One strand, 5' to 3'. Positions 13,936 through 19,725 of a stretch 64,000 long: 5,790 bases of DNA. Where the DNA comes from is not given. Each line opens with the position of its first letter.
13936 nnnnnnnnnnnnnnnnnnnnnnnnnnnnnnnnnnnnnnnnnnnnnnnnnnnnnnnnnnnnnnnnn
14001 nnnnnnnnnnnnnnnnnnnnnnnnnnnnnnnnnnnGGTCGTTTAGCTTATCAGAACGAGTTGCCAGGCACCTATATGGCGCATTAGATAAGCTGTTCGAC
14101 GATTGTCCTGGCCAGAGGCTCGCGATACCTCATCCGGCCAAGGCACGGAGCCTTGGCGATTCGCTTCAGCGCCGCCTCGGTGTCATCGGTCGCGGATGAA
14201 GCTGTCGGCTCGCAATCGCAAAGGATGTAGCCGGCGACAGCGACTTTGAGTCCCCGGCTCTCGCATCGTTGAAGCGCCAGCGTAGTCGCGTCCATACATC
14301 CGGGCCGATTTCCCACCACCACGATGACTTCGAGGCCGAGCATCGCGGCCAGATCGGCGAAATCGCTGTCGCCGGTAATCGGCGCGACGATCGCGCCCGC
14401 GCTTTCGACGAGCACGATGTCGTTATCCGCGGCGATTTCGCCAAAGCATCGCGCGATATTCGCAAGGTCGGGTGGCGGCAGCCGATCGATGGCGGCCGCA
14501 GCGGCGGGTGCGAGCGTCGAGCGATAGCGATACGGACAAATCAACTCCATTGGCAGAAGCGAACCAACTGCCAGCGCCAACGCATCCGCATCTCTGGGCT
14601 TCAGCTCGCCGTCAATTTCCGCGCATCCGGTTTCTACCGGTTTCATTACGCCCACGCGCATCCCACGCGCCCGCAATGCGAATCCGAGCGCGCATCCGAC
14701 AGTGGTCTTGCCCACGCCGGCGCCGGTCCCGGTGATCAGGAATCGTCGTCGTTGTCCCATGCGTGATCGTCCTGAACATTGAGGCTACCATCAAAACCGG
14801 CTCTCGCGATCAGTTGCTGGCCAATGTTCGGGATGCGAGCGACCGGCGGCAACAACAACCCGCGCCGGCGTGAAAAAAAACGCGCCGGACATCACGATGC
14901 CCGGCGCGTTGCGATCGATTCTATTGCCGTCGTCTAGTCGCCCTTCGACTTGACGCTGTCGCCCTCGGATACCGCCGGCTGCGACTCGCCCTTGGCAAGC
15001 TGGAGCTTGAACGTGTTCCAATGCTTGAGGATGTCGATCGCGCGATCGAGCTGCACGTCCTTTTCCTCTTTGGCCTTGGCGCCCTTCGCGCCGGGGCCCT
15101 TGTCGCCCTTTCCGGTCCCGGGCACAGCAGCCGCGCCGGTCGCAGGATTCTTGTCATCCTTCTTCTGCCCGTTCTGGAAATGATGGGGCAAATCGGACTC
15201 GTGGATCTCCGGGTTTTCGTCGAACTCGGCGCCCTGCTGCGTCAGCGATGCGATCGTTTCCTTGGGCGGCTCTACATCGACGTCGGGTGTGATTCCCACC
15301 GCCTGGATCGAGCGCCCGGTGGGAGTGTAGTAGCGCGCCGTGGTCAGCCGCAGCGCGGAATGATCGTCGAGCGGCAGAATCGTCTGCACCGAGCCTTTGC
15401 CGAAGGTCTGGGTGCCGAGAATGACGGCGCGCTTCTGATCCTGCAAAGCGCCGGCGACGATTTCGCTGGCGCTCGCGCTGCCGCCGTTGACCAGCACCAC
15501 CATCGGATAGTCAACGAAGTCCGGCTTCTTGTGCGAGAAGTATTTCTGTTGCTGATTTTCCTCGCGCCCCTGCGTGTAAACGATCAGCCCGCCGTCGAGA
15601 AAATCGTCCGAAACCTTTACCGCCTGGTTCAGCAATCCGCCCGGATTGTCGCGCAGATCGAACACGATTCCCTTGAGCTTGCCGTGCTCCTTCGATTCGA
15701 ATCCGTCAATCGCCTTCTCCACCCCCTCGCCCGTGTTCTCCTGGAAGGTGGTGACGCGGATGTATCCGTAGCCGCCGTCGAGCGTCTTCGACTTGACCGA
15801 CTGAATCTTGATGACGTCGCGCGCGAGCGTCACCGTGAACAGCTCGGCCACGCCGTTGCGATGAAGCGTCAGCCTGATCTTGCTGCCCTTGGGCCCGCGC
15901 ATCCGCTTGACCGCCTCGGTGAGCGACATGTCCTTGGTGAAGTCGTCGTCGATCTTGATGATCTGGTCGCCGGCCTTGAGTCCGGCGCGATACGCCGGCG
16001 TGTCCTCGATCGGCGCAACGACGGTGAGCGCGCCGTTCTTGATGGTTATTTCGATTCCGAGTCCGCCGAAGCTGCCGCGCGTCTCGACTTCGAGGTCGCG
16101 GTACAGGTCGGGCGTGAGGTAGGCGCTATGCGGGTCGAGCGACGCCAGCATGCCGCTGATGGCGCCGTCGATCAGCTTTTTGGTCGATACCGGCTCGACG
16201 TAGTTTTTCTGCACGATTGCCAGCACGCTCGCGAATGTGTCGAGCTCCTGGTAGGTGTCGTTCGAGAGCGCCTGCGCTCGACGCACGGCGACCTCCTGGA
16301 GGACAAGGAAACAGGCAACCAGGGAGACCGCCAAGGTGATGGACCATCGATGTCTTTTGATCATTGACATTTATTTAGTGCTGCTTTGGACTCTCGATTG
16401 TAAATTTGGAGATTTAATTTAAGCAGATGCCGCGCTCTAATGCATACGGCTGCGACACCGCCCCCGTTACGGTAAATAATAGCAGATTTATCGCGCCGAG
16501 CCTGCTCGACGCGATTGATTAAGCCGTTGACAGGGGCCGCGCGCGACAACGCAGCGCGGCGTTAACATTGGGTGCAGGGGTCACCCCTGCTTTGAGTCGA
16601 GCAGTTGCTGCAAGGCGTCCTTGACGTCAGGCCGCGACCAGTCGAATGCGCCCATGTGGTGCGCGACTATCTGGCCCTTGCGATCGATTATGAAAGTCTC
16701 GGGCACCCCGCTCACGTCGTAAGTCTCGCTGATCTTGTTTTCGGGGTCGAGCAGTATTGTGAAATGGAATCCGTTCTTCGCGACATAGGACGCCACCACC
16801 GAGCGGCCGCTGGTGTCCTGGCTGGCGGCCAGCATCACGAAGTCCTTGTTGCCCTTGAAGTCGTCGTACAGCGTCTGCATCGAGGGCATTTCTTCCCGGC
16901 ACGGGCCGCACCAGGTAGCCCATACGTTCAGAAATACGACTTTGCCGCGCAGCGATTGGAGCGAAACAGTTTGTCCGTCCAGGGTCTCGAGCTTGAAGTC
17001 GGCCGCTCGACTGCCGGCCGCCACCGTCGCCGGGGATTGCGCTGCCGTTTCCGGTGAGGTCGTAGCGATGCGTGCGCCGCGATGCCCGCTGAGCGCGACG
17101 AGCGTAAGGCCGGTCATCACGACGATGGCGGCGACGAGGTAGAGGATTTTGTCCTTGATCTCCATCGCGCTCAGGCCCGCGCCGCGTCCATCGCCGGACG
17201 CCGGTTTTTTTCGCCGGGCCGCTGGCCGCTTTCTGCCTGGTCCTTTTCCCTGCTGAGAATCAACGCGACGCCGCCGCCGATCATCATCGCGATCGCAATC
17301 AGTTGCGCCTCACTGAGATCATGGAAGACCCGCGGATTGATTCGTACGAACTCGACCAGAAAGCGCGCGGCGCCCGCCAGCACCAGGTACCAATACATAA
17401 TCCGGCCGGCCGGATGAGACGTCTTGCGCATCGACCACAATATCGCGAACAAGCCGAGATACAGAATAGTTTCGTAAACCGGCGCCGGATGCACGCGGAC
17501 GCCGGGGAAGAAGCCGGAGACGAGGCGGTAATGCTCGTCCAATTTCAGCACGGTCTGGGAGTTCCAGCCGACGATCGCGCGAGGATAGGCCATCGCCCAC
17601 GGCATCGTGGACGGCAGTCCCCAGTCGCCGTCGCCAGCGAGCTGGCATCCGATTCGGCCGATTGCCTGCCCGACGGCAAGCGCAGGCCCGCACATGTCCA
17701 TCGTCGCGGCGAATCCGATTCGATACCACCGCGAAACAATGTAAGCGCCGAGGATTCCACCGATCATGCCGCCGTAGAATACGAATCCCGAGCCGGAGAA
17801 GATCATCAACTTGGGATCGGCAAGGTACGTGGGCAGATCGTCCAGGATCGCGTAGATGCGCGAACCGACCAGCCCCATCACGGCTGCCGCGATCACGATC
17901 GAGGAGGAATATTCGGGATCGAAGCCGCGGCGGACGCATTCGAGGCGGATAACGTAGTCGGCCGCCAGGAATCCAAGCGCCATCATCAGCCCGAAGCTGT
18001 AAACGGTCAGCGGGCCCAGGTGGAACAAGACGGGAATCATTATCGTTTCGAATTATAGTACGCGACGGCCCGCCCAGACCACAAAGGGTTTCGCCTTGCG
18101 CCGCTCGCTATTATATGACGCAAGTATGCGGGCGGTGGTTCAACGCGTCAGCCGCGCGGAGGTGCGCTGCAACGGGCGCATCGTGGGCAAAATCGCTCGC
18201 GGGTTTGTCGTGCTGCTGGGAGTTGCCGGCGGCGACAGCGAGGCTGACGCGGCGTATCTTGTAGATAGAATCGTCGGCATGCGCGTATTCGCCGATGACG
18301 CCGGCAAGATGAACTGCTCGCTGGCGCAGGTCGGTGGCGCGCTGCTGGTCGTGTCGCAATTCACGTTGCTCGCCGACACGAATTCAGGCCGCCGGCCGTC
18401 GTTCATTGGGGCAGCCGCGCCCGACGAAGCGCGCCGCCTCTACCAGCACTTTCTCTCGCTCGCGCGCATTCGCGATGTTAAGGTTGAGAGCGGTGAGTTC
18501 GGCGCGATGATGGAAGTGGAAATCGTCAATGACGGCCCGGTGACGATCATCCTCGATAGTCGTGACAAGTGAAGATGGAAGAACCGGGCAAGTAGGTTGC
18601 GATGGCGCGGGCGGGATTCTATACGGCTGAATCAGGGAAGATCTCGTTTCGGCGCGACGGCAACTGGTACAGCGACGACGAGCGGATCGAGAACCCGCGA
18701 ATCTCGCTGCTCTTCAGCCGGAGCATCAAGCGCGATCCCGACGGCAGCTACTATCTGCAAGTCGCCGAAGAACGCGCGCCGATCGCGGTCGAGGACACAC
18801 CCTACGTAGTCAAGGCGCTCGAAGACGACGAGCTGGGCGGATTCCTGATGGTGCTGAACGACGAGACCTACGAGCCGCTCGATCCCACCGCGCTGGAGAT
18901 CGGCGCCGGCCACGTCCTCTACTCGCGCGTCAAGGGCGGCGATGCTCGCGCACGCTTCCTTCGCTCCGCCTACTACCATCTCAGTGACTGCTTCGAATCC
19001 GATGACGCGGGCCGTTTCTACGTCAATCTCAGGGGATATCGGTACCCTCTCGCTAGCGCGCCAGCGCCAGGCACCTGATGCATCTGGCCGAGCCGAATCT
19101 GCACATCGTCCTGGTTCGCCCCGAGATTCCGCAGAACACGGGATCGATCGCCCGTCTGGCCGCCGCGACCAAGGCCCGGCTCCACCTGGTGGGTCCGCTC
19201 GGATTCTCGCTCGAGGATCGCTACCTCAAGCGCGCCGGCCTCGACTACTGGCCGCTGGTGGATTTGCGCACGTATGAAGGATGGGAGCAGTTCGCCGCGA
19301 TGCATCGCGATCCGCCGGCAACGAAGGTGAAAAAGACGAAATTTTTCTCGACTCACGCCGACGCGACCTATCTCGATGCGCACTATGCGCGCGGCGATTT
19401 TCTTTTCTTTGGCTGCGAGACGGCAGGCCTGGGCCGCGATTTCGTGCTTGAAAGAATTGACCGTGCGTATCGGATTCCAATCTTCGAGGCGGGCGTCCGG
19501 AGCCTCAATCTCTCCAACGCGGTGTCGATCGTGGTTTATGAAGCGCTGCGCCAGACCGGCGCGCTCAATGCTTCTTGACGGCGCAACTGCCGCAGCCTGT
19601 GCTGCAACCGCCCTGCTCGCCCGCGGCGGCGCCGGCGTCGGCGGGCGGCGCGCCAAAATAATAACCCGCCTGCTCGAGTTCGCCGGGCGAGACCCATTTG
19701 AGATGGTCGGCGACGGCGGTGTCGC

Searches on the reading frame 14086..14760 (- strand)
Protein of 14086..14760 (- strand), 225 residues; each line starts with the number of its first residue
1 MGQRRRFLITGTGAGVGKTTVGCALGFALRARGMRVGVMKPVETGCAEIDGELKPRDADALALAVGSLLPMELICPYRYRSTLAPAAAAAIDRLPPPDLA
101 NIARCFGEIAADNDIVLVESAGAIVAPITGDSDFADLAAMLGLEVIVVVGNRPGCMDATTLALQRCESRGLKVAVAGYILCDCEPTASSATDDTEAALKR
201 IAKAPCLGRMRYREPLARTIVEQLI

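Call 67: search_protein_families(library=pfam, proteins=[window:14086-14760:-], max_evalue=0.00001)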
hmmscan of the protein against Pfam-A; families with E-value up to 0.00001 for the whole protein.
window:14086-14760:- (225 aa): 2 families
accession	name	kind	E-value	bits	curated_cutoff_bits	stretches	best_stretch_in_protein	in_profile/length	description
PF13500.12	AAA_26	-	4.8e-30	105.3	27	1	5-217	1-195/198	AAA domain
PF01656.29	CbiA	-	2.8e-08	34.2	25.4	1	8-220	2-119/125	CobQ/CobB/MinD/ParA nucleotide binding domain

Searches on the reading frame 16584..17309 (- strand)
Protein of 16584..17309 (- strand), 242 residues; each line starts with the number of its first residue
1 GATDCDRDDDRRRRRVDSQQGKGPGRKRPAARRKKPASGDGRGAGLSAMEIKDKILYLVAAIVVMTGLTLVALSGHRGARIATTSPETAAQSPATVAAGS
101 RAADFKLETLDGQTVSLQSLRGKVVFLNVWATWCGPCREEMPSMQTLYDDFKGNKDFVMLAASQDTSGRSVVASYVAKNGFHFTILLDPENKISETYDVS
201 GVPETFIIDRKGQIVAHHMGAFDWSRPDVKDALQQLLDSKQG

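Call 18: search_protein_families(library=pfam, proteins=[window:16584-17309:-], max_evalue=0.001)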
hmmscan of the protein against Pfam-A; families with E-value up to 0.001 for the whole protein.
window:16584-17309:- (242 aa): 6 families
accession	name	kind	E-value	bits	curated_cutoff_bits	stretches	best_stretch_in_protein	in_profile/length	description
PF00578.27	AhpC-TSA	-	9.6e-29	100.3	26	1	99-216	2-123/124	AhpC/TSA family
PF08534.16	Redoxin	-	6.7e-28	97.8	26.6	1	98-233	2-145/148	Redoxin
PF13905.12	Thioredoxin_8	-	3.5e-14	53.3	27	1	122-214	1-94/94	Thioredoxin-like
PF00085.26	Thioredoxin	-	6e-08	33.1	23.5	1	123-162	19-58/103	Thioredoxin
PF13098.12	Thioredoxin_2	-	0.00013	22.7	27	1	121-221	4-94/104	Thioredoxin-like domain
PF00255.25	GSHPx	-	0.00041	20.4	27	1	104-161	3-58/108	Glutathione peroxidase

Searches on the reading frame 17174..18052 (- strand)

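Call 18: search_protein_families(library=pfam, proteins=[window:17174-18052:-], max_evalue=0.001)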
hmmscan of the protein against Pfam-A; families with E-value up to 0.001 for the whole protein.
window:17174-18052:- (293 aa): 1 family
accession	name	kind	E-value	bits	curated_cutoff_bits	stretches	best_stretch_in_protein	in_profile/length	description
PF01790.23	LGT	-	2e-47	162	24.9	1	7-265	1-239/240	Prolipoprotein diacylglyceryl transferase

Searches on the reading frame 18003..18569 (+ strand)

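Call 18: search_protein_families(library=pfam, proteins=[window:18003-18569:+], max_evalue=0.001)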
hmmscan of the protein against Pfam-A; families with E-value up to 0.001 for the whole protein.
window:18003-18569:+ (189 aa): 1 family
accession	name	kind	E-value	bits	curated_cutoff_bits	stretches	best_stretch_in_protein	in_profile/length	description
PF02580.21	Tyr_Deacylase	-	2.4e-55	187.3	25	1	43-185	1-144/144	D-Tyr-tRNA(Tyr) deacylase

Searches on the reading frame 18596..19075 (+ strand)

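Call 18: search_protein_families(library=pfam, proteins=[window:18596-19075:+], max_evalue=0.001)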
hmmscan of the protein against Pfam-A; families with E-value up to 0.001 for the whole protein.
window:18596-19075:+ (160 aa): 2 families
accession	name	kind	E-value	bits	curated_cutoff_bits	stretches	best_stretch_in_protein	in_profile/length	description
PF06938.16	DUF1285_N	-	4.5e-09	36.4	29.3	1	15-68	15-67/67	Domain of unknown function (DUF1285), N-terminal domain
PF11161.13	DUF2944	-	0.00038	20.8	32.2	1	28-79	44-95/185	Protein of unknown function (DUF2946)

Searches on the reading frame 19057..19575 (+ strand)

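Call 18: search_protein_families(library=pfam, proteins=[window:19057-19575:+], max_evalue=0.001)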
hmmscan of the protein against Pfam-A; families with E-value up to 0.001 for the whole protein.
window:19057-19575:+ (173 aa): 1 family
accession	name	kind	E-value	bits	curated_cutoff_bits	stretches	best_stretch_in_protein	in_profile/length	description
PF00588.24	SpoU_methylase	-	4.7e-25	88.8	29.7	1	15-161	2-142/142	SpoU rRNA Methylase family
